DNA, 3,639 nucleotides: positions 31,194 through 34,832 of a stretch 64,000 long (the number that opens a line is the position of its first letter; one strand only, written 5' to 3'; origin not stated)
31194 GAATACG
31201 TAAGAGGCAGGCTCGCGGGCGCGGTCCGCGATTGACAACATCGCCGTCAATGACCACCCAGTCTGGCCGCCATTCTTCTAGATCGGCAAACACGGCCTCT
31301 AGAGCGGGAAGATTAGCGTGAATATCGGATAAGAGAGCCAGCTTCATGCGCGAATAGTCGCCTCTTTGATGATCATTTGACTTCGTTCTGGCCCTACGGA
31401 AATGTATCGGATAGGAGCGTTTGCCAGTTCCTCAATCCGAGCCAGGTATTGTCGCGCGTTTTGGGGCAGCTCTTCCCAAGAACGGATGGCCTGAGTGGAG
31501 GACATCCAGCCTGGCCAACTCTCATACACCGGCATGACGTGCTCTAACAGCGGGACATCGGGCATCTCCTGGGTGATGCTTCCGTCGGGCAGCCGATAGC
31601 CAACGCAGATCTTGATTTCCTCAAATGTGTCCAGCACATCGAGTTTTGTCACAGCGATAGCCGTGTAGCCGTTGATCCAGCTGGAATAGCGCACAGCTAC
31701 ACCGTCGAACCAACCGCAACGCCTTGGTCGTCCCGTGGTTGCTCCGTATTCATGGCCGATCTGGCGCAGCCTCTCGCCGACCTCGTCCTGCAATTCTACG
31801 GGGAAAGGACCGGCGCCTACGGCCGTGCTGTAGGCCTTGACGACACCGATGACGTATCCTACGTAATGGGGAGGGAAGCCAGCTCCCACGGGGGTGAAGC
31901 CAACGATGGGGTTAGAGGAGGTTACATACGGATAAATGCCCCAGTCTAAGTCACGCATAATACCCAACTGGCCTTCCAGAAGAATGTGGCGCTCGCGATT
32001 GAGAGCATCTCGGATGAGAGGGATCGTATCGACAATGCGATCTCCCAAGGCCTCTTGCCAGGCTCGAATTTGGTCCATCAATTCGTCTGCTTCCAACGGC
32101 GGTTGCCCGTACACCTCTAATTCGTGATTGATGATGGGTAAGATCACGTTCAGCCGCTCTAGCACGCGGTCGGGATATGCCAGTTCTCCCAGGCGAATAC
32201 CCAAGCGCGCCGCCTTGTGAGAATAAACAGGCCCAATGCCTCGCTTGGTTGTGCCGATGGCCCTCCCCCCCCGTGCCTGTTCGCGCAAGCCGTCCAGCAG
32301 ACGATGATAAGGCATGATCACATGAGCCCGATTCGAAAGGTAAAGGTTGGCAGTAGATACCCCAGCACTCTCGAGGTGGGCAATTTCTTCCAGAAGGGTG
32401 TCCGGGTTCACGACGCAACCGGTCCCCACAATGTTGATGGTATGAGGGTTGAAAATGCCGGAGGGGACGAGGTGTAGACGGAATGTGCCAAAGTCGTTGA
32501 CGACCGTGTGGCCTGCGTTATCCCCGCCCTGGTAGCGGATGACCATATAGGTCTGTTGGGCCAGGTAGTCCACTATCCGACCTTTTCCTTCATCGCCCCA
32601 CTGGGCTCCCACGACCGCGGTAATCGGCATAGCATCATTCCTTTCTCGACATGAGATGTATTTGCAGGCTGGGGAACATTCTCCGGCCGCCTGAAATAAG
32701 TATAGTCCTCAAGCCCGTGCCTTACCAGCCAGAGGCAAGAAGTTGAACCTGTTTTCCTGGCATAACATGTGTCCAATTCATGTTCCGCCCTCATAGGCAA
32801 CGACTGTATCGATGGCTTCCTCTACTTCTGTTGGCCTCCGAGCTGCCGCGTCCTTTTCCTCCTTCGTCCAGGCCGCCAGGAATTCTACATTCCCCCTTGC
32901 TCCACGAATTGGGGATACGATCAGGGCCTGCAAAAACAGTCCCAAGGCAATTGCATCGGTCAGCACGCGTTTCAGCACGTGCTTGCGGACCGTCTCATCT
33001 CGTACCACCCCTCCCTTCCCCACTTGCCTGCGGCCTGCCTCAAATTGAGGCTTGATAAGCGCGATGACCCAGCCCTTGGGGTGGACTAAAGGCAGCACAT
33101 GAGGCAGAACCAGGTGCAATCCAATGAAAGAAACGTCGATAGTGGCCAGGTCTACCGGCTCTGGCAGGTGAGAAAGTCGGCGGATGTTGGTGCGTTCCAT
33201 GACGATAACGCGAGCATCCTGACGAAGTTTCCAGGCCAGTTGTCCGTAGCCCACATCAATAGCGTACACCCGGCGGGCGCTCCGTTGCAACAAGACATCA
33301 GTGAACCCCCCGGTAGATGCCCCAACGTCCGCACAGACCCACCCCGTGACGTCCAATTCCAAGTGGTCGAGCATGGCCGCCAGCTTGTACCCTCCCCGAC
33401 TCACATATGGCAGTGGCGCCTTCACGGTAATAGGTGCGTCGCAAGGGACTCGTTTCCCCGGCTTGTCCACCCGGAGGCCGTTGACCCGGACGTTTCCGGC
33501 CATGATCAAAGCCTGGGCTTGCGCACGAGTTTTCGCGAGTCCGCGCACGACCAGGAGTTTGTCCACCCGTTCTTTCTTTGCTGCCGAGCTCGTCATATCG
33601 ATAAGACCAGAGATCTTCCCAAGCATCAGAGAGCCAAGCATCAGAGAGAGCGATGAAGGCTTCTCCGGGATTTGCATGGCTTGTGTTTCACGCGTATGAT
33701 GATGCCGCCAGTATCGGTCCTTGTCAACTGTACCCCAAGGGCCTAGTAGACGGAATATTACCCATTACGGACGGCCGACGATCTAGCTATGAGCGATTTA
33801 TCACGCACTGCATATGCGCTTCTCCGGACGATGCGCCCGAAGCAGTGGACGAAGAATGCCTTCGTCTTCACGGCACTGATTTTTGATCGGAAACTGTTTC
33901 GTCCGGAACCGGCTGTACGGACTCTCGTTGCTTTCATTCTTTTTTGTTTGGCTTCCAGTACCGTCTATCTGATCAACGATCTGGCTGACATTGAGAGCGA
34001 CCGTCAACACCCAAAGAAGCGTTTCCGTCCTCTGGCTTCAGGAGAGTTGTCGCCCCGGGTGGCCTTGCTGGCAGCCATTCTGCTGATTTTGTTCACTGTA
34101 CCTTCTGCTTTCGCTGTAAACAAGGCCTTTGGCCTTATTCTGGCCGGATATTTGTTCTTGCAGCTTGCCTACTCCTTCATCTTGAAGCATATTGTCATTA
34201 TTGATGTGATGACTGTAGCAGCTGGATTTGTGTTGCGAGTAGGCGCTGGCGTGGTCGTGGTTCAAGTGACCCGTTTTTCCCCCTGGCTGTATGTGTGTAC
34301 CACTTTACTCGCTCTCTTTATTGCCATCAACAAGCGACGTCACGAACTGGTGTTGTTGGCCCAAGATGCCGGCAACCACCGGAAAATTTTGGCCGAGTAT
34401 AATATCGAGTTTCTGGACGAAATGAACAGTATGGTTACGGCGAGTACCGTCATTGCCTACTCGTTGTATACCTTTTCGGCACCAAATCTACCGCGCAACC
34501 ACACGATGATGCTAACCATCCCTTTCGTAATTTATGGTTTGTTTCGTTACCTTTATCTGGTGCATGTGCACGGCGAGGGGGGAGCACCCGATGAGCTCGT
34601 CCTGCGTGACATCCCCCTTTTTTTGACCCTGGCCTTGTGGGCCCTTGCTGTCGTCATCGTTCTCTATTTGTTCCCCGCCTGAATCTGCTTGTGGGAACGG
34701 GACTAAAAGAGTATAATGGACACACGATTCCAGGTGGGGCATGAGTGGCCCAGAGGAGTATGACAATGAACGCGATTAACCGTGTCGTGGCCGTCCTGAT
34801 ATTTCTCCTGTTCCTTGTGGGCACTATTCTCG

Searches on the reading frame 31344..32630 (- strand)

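Call 51: search_protein_families(library=pfam, proteins=[window:31344-32630:-], max_evalue=0.00001)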
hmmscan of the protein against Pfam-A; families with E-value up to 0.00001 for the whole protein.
window:31344-32630:- (428 aa): 1 family
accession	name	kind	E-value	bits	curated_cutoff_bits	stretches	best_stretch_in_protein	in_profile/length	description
PF00709.27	Adenylsucc_synt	-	9.6e-169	562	27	1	5-420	1-416/416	Adenylosuccinate synthetase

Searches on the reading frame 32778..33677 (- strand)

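Call 51: search_protein_families(library=pfam, proteins=[window:32778-33677:-], max_evalue=0.00001)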
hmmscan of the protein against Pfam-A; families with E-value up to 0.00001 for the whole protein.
window:32778-33677:- (299 aa): 2 families
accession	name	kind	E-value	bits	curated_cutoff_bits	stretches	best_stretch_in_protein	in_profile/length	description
PF01728.25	FtsJ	-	7.1e-43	147.1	24.1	1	91-269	1-178/181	FtsJ-like methyltransferase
PF01479.30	S4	-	2e-13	50.2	22.8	1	36-77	1-42/48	S4 domain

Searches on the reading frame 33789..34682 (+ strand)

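Call 51: search_protein_families(library=pfam, proteins=[window:33789-34682:+], max_evalue=0.00001)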
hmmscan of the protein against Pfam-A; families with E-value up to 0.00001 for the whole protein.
window:33789-34682:+ (297 aa): 1 family
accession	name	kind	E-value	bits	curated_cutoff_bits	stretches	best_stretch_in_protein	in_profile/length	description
PF01040.23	UbiA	-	5.3e-23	82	34.2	1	43-259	20-233/250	UbiA prenyltransferase family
